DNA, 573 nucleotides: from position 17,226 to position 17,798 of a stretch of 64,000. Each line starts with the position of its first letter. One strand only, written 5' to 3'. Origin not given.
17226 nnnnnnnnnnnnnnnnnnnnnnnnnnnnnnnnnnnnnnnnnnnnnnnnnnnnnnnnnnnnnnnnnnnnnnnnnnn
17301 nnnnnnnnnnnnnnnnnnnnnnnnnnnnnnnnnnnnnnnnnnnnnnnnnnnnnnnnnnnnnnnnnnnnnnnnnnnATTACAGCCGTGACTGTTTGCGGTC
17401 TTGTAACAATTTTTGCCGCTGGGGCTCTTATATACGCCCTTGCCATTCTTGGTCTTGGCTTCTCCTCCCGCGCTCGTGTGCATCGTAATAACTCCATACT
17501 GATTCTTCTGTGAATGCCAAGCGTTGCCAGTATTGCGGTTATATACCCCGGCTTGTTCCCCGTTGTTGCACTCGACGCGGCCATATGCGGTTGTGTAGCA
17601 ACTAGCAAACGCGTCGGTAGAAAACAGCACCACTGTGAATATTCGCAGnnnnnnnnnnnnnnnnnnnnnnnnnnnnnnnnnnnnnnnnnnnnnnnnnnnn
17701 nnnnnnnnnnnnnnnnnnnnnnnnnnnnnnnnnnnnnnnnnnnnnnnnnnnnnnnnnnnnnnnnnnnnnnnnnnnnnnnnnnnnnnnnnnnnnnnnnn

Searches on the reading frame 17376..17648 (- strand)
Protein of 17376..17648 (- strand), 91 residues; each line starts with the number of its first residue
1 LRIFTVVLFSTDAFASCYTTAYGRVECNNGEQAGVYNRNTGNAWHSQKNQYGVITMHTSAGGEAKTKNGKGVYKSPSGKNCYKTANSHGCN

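Call 64: search_protein_families(library=pfam, proteins=[window:17376-17648:-], max_evalue=5)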
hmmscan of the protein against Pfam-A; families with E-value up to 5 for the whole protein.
window:17376-17648:- (91 aa): 2 families
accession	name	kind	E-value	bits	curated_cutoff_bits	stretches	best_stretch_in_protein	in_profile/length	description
PF05452.16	Clavanin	-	0.19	12.4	21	1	2-48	32-78/80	Clavanin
PF12445.13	FliC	-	0.24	12.2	23.2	1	15-79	60-120/127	Flagellin protein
